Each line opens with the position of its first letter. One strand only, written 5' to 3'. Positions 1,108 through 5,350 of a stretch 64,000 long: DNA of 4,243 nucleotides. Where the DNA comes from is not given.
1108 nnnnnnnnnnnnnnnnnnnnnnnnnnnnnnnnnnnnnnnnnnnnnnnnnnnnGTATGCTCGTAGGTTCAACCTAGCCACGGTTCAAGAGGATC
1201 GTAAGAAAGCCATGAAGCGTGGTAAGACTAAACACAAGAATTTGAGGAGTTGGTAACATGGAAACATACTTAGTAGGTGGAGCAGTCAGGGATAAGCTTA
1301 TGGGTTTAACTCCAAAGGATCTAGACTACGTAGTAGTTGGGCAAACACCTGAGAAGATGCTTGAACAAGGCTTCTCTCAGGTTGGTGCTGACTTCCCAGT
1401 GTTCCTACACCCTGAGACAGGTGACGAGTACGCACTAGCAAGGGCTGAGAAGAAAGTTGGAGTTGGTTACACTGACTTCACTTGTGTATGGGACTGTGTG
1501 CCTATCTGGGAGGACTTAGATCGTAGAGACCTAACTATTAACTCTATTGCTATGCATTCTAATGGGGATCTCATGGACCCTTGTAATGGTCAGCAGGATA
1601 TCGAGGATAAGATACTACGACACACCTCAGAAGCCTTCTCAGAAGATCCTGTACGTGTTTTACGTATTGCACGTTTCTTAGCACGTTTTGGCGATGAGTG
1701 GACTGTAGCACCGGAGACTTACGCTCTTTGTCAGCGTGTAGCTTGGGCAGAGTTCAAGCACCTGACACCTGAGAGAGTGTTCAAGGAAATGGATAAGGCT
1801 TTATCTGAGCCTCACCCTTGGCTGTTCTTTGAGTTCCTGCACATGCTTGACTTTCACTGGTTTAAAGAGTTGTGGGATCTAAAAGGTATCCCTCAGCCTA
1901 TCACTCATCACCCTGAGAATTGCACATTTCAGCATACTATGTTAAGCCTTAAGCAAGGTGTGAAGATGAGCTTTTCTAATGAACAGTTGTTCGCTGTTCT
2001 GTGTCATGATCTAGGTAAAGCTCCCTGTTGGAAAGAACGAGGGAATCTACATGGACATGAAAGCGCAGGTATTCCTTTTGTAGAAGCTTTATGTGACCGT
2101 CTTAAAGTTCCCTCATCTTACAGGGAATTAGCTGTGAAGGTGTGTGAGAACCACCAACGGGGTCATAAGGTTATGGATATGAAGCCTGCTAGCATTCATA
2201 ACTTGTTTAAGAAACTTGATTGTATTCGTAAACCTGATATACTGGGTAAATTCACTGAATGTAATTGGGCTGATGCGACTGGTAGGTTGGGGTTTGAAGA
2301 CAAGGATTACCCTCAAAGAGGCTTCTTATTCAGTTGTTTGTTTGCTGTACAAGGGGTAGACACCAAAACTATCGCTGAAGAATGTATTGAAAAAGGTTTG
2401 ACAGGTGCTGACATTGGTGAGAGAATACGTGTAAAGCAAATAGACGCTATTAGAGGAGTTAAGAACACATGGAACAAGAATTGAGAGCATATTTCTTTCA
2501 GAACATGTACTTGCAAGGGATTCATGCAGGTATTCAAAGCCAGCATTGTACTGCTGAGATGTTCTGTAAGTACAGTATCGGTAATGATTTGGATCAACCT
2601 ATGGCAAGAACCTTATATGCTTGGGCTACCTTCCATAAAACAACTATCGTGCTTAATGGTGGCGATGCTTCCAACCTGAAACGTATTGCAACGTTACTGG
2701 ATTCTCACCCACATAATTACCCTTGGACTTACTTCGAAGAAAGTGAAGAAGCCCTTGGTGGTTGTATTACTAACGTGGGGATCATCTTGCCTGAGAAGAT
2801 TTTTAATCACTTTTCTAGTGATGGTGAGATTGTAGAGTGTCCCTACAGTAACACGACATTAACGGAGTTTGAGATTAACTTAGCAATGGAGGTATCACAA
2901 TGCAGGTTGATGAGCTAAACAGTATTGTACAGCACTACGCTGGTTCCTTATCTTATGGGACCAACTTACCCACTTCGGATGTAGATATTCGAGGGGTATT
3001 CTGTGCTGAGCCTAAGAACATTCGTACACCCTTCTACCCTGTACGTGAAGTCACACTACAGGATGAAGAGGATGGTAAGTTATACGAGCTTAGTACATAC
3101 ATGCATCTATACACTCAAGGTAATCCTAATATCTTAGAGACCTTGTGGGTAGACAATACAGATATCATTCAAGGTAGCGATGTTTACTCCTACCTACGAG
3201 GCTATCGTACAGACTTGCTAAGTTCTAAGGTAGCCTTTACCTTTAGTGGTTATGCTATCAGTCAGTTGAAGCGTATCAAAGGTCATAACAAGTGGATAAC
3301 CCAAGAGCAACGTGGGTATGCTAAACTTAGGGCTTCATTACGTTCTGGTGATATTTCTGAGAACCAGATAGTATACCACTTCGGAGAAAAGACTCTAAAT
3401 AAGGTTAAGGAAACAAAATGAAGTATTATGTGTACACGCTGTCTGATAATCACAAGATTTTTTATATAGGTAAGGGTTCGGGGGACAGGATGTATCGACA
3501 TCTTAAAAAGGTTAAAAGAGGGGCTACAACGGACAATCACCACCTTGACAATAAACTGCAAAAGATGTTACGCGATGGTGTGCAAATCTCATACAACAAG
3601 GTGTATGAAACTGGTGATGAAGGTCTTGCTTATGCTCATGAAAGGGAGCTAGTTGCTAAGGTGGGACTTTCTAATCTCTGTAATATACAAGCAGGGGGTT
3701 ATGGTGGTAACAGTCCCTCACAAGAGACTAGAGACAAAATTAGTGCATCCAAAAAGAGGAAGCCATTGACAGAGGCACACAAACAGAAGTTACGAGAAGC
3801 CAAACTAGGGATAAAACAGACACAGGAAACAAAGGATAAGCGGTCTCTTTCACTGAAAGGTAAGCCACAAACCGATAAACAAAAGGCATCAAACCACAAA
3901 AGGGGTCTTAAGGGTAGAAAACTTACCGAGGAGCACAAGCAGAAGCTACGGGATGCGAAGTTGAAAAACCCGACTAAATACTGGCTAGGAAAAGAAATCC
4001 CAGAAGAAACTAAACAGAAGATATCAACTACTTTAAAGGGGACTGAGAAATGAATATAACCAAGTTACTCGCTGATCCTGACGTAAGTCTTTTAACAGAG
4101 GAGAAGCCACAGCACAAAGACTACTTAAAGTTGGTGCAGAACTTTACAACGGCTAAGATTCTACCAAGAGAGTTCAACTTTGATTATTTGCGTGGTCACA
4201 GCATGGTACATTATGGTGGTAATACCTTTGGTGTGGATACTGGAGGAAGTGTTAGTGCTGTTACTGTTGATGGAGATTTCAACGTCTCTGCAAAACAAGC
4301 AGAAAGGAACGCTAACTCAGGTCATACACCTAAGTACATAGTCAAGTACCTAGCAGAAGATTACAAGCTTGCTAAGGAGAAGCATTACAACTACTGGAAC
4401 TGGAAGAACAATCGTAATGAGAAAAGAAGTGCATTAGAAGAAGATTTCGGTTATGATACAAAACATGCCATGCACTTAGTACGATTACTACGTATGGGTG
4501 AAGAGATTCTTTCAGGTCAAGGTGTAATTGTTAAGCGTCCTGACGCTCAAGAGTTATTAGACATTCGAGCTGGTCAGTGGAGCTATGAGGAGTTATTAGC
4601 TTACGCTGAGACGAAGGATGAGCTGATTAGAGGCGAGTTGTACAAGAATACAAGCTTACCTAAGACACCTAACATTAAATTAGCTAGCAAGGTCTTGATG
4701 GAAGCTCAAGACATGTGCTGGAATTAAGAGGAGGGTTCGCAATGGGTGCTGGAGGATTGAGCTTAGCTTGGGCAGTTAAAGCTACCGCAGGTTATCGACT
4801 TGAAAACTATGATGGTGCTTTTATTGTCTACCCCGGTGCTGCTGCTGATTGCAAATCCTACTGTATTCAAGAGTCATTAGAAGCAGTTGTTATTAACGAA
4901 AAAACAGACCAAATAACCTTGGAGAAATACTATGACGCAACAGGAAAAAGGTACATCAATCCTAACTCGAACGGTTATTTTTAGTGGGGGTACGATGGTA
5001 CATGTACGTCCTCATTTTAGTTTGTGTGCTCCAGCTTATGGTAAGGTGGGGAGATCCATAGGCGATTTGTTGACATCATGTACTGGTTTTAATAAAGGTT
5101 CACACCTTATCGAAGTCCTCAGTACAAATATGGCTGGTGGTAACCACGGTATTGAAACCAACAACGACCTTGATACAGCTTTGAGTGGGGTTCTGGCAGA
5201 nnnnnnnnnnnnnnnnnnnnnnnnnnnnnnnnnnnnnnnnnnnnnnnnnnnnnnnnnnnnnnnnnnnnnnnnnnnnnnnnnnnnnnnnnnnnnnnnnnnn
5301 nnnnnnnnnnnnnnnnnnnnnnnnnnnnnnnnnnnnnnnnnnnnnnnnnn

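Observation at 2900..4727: Nucleotidyltransferase gene split into two ORFs by a free-standing GIY-YIG homing endonuclease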

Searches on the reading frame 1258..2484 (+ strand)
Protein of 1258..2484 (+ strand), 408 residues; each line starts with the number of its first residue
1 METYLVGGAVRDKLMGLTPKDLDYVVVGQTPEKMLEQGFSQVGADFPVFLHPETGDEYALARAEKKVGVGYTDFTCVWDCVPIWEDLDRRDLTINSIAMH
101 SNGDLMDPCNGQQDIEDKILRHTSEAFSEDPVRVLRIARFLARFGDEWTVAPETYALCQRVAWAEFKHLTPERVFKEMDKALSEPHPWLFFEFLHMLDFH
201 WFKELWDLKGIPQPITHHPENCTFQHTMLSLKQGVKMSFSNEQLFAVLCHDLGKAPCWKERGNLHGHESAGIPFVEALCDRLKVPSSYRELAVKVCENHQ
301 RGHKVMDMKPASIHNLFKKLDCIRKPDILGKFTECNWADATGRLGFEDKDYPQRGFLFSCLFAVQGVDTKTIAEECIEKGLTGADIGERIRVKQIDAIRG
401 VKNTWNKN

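Call 3: search_protein_families(library=pfam, proteins=[window:1258-2484:+], max_evalue=0.1)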
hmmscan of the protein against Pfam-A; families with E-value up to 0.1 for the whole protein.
window:1258-2484:+ (408 aa): 3 families
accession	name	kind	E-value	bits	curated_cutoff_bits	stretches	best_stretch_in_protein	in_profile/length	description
PF01743.26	PolyA_pol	-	7e-18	65.6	23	1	3-121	1-126/126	Poly A polymerase head domain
PF12627.12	PolyA_pol_RNAbd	-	1.6e-05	25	22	1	149-195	3-48/64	Probable RNA and SrmB- binding site of polymerase A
PF01966.28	HD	-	0.001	19.8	22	1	243-304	27-90/116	HD domain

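Call 4: search_protein_families(library=phrogs, proteins=[window:1258-2484:+], max_evalue=0.01)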
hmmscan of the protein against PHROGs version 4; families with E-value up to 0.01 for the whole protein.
window:1258-2484:+ (408 aa): 3 families
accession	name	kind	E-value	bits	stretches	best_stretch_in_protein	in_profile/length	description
phrog_2244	-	DNA, RNA and nucleotide metabolism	4.5e-126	422.5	1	1-403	3-389/392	tRNA nucleotidyltransferase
phrog_24229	-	DNA, RNA and nucleotide metabolism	1.4e-25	91.2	2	76-182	98-205/245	tRNA nucleotidyltransferase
phrog_1614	-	DNA, RNA and nucleotide metabolism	4.1e-09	37.5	1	3-145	37-188/268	nucleotidyltransferase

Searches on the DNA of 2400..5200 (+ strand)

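Call 5: search_dna_similar(query=window:2400-5200:+, collection=phages, mode=near, max_rows=40)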
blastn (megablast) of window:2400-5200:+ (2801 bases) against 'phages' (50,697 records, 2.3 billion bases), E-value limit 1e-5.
No match.

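Call 13: search_rna_families(source=window, start=3100, end=4400, threshold=evalue, max_evalue=10, show_alignments=2)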
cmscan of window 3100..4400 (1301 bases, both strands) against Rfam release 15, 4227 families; matches with E-value up to 10: 2.
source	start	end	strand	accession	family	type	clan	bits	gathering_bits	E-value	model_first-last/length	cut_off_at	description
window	3557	3647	+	RF00211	SNORD35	Gene; snRNA; snoRNA; CD-box;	CL00056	14.9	36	5.7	1-88/88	no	Small nucleolar RNA SNORD35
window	3476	3566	-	RF01210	snoU13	Gene; snRNA; snoRNA; CD-box;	CL00081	14.5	46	3.7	1-104/104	no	Small nucleolar RNA U13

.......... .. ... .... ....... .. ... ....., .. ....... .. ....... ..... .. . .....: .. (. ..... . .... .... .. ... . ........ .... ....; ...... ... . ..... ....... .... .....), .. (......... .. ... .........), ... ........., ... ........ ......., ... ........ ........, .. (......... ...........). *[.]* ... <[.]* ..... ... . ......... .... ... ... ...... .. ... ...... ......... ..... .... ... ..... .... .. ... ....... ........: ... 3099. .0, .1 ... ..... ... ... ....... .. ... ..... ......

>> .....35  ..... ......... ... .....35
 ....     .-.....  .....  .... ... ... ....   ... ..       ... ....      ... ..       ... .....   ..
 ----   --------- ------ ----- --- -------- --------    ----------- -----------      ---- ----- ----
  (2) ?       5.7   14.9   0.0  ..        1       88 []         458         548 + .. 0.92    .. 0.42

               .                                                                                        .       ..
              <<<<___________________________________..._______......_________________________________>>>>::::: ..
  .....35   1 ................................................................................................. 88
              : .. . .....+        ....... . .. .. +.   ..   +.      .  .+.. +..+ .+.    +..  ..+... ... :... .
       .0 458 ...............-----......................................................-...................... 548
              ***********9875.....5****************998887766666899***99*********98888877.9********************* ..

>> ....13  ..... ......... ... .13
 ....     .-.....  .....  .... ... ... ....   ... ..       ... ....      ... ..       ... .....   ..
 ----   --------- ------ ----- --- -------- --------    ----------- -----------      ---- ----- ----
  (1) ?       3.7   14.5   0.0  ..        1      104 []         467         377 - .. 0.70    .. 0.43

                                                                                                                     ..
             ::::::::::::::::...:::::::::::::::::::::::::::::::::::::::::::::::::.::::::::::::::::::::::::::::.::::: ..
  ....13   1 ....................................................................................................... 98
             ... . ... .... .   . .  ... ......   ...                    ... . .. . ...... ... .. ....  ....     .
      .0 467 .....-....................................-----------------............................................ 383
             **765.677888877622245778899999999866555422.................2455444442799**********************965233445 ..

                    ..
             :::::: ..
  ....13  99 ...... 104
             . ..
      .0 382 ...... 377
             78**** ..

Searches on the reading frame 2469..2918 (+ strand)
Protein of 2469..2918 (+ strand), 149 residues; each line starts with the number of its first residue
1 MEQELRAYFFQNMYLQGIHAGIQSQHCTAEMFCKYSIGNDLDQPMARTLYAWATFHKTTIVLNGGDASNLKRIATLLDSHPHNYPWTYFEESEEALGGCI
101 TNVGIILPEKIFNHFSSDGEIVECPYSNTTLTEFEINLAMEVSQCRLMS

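Call 3: search_protein_families(library=pfam, proteins=[window:2469-2918:+], max_evalue=0.1)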
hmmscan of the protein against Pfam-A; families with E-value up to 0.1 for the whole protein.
window:2469-2918:+ (149 aa): 0 families

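Call 4: search_protein_families(library=phrogs, proteins=[window:2469-2918:+], max_evalue=0.01)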
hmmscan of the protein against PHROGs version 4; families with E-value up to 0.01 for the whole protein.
window:2469-2918:+ (149 aa): 1 family
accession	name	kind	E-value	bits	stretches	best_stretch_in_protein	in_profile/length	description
phrog_3668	-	other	1.6e-33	116.8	1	5-115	3-106/152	hydrolase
